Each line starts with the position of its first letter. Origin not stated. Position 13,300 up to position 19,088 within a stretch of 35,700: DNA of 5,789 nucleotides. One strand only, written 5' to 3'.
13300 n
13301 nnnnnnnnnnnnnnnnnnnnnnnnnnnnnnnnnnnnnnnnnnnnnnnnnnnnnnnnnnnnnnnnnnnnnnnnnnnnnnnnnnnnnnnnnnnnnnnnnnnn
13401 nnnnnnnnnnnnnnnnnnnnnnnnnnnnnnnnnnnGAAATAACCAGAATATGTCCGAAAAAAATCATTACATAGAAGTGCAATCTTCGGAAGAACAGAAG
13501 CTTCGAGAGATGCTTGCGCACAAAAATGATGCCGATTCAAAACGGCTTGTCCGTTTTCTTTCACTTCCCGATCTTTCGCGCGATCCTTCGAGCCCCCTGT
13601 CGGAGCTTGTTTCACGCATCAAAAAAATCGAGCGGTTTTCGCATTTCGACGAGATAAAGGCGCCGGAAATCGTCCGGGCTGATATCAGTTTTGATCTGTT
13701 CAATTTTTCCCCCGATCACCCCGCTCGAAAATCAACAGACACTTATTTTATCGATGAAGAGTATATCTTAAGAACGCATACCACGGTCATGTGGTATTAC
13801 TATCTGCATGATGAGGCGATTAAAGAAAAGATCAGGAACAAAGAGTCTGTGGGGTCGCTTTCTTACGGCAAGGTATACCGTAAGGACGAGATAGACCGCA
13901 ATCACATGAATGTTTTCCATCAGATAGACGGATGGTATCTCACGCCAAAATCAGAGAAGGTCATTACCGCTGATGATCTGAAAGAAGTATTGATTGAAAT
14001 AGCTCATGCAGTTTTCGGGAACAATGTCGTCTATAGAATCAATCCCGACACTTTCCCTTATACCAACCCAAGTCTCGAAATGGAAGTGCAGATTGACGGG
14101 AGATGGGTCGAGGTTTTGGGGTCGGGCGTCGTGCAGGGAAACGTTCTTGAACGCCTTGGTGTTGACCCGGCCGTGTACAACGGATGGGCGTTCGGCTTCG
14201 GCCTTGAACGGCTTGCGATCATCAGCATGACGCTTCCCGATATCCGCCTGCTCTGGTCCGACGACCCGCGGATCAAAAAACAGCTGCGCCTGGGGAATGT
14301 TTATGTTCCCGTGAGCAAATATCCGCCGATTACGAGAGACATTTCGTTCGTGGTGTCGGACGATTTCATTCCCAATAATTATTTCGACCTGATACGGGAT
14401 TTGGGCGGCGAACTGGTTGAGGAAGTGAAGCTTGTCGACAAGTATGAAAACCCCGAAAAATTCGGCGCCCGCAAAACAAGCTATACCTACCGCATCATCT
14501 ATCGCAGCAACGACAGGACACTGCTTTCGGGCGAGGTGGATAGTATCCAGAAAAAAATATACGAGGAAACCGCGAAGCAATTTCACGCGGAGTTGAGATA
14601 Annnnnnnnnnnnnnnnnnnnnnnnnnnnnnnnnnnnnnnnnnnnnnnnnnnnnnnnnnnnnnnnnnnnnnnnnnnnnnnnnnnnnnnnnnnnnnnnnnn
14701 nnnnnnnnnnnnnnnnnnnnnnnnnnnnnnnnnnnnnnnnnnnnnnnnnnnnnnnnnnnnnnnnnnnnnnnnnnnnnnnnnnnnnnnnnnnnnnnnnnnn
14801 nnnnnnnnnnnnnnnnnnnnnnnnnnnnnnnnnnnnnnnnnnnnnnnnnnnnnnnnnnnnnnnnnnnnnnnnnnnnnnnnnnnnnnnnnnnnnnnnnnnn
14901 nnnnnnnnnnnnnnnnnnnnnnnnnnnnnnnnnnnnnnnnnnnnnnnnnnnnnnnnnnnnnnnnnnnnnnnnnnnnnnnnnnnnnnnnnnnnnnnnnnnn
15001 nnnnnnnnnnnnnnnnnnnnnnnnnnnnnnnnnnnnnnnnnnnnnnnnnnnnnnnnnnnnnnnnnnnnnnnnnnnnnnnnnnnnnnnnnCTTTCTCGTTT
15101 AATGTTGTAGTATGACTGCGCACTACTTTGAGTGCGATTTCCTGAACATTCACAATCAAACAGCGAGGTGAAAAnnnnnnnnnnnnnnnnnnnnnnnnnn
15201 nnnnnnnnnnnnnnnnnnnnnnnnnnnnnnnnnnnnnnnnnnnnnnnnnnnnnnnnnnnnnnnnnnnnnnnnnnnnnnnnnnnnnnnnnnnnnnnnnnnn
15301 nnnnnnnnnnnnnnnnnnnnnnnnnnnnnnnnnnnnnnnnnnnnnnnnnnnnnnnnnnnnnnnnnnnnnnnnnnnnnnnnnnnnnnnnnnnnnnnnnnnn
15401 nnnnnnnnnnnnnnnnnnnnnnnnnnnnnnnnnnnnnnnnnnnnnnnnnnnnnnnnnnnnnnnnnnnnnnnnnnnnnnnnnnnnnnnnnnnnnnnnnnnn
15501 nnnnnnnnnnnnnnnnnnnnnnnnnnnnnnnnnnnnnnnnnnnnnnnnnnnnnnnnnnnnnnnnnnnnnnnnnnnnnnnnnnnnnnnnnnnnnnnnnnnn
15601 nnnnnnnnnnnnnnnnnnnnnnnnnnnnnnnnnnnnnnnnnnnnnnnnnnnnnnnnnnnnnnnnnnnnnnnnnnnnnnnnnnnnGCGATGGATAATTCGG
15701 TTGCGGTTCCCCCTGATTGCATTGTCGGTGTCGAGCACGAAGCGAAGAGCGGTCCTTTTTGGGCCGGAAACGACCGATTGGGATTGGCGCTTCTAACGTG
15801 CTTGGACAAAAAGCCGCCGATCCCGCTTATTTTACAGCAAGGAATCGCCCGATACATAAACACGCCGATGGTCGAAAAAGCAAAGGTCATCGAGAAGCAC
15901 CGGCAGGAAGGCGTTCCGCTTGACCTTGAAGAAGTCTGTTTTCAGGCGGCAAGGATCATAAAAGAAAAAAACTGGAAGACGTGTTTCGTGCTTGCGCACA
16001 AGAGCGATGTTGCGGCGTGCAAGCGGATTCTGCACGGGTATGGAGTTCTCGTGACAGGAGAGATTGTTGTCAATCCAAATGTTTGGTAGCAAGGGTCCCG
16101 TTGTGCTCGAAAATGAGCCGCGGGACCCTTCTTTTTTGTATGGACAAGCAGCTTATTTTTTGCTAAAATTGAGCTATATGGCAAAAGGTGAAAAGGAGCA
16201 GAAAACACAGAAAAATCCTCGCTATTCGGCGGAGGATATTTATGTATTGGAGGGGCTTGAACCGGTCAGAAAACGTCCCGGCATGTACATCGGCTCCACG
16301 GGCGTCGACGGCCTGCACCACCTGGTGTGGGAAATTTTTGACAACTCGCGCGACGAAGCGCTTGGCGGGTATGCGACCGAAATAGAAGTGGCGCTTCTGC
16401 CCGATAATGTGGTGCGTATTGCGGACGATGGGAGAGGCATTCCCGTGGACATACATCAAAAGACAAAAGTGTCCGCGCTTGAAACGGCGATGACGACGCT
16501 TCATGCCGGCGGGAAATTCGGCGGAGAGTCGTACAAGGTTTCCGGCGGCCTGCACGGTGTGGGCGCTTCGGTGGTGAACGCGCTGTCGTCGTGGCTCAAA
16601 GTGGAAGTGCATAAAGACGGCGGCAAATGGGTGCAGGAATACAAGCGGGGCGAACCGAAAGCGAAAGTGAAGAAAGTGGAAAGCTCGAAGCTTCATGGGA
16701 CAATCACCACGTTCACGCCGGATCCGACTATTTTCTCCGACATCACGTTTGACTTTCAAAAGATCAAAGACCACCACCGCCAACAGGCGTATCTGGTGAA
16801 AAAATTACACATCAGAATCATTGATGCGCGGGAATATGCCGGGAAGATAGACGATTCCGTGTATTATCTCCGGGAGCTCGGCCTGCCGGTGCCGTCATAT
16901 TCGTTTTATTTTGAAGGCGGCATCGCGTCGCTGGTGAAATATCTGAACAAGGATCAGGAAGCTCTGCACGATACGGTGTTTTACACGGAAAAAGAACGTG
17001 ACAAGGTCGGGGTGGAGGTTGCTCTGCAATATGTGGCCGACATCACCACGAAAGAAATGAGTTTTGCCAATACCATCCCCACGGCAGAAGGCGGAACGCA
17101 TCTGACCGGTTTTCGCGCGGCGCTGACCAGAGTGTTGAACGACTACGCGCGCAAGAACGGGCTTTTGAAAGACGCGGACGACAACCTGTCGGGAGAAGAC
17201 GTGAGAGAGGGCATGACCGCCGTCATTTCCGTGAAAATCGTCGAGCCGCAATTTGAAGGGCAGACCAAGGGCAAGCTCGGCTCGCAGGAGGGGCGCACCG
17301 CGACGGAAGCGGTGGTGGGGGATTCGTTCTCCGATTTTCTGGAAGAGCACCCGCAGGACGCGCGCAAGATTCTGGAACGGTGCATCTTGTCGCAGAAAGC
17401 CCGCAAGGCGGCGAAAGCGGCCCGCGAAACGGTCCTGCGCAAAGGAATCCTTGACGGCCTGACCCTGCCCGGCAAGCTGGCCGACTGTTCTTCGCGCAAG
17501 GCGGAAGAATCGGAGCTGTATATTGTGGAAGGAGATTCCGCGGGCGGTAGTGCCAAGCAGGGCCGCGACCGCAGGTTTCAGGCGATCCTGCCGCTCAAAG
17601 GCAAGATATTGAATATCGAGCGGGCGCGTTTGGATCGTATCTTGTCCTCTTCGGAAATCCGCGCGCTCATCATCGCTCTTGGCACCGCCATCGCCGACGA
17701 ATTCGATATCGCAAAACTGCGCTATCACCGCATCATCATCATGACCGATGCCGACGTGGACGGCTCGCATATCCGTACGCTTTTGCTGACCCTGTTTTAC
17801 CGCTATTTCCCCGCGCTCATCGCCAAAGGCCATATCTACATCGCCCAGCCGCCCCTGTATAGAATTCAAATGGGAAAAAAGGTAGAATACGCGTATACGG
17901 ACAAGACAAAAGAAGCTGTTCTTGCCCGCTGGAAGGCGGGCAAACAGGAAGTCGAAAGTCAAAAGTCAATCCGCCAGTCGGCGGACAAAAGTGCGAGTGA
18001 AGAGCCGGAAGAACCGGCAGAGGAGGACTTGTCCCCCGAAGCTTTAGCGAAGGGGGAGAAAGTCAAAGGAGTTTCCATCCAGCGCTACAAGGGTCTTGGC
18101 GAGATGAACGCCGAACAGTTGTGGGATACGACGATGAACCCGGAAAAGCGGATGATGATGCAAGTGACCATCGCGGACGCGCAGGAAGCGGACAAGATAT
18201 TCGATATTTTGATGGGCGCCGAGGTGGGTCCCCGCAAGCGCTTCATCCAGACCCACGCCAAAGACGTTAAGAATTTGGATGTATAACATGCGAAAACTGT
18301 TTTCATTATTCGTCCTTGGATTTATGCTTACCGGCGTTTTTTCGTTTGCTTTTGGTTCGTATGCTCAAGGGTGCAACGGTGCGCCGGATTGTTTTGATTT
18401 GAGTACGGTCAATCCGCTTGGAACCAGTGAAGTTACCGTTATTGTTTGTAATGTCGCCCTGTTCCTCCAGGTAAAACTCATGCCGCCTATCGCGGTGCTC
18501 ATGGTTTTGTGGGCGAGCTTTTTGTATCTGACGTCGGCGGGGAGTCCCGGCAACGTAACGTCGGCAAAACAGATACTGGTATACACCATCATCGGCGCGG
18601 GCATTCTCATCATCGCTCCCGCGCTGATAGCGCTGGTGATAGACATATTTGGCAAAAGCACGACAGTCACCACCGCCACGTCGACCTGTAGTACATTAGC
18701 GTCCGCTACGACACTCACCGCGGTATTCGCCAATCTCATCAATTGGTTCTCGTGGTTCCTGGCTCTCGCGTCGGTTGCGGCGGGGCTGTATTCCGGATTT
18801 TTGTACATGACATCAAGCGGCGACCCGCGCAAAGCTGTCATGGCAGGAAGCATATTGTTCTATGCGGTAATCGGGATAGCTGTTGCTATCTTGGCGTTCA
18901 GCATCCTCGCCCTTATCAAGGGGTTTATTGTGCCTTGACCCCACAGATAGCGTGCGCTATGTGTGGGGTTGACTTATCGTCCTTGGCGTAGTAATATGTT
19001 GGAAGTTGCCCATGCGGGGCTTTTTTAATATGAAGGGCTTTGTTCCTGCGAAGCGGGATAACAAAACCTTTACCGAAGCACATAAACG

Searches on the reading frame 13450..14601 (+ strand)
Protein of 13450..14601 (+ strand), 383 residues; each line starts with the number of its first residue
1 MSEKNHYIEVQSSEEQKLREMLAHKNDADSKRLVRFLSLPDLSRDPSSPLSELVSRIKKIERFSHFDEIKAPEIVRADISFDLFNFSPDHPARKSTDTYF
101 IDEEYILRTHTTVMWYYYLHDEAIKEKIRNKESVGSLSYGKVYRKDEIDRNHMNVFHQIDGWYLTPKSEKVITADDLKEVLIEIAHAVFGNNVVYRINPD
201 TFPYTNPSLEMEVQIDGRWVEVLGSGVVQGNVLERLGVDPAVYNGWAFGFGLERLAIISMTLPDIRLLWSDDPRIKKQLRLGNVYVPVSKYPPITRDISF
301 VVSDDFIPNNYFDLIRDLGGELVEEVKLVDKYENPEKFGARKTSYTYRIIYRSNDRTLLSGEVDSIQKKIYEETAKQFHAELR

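Call 9: search_protein_families(library=pfam, proteins=[window:13450-14601:+], max_evalue=0.001)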
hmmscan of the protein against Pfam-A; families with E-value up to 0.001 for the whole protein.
window:13450-14601:+ (383 aa): 2 families
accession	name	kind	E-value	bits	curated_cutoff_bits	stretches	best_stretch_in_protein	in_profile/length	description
PF01409.25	tRNA-synt_2d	-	1.6e-56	192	19.8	1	47-278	16-245/246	tRNA synthetases class II core domain (F)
PF03147.19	FDX-ACB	-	2.2e-23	83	31.1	1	289-383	1-94/94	Ferredoxin-fold anticodon binding domain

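Call 92: search_solved_structures(query=window:13450-14601:+, max_evalue=1e-10)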
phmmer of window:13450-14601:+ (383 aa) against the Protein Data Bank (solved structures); distinct sequences matched with E-value up to 1e-10: 20.
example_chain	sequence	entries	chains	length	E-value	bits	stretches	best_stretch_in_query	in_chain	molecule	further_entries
5mgu_A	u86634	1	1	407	4e-57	197.1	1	173-375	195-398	Phenylalanine--tRNA ligase, mitochondrial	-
8p8x_A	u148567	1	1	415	4.4e-57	197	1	173-375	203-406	Phenylalanine--tRNA ligase, mitochondrial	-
5mgh_A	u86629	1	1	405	5.3e-57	196.7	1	173-375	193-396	Phenylalanine--tRNA ligase, mitochondrial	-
3cmq_A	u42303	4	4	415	5.9e-57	196.6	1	173-375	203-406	Phenylalanyl-tRNA synthetase, mitochondrial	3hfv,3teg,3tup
5mgv_A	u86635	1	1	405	7.3e-57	196.3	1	173-375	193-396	Phenylalanine--tRNA ligase, mitochondrial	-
5mgw_A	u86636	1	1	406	6.9e-56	193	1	173-375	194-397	Phenylalanine--tRNA ligase, mitochondrial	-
6p8t_C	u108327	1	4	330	4.1e-35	124.7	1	49-278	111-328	Phenylalanine--tRNA ligase alpha subunit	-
3pco_A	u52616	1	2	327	4e-33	118.1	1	48-279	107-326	Phenylalanyl-tRNA synthetase, alpha subunit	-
6oz5_A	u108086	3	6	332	4.1e-33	118.1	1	48-279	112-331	Phenylalanine--tRNA ligase alpha subunit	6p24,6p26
7n8y_A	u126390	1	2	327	4.9e-33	117.9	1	47-279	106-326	Phenylalanine--tRNA ligase alpha subunit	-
2rhq_A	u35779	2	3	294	1.3e-31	113.2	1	42-280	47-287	Phenylalanyl-tRNA synthetase alpha chain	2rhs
7daw_A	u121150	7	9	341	1.8e-31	112.7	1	67-275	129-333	Phenylalanine--tRNA ligase alpha subunit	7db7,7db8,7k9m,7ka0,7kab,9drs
9drt_A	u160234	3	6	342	1.8e-31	112.7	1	67-275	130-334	Phenylalanine--tRNA ligase alpha subunit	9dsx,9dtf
7k98_A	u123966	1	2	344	1.9e-31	112.6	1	67-275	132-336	Phenylalanine--tRNA ligase alpha subunit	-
9drv_A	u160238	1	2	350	2e-31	112.6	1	67-275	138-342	Phenylalanine--tRNA ligase alpha subunit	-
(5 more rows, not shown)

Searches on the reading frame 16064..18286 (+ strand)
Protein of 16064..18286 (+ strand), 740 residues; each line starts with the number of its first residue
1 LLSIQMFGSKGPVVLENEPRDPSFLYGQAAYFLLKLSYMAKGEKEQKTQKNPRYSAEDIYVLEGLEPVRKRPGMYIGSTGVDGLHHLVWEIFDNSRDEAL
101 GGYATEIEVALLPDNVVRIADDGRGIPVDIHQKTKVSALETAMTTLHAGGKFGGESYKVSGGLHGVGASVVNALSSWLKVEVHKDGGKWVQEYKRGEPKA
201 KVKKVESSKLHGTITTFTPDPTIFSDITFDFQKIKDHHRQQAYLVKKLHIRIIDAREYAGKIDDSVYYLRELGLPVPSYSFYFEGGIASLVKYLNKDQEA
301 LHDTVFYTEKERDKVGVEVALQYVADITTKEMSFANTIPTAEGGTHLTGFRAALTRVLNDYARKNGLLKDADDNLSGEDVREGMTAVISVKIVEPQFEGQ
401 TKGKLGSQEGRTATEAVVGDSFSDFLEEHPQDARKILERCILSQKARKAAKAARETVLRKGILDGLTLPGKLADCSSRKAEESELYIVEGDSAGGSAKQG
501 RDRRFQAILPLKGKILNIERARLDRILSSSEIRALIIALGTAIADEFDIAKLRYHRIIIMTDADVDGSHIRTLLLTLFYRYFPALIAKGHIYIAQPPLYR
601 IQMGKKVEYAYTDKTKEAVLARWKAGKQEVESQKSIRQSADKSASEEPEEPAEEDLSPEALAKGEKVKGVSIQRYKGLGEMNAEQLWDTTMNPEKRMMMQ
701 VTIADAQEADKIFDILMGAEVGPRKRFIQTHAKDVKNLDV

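Call 9: search_protein_families(library=pfam, proteins=[window:16064-18286:+], max_evalue=0.001)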
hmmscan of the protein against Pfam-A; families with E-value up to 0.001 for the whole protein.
window:16064-18286:+ (740 aa): 4 families
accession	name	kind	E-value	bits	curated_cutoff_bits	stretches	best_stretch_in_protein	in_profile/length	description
PF00204.31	DNA_gyraseB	-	4.4e-60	202.5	27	1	286-455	1-172/173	DNA gyrase B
PF00986.26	DNA_gyraseB_C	-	1.8e-30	105.3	29.8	1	668-729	2-63/63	DNA gyrase B subunit, carboxyl terminus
PF01751.28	Toprim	-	9e-20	71.1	23.1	1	484-595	1-95/96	Toprim domain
PF02518.31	HATPase_c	-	2.3e-13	51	26.4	1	82-220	4-108/111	Histidine kinase-, DNA gyrase B-, and HSP90-like ATPase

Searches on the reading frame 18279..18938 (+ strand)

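Call 9: search_protein_families(library=pfam, proteins=[window:18279-18938:+], max_evalue=0.001)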
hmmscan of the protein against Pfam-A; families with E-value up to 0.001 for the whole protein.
window:18279-18938:+ (219 aa): 2 families
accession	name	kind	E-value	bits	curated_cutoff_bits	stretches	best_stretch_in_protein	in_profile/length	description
PF18895.5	T4SS_pilin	-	1.9e-12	47.5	26.6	2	67-118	19-69/71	Type IV secretion system pilin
PF04956.18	TrbC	-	1.1e-05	26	27.9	1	5-118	6-96/98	TrbC/VIRB2 pilin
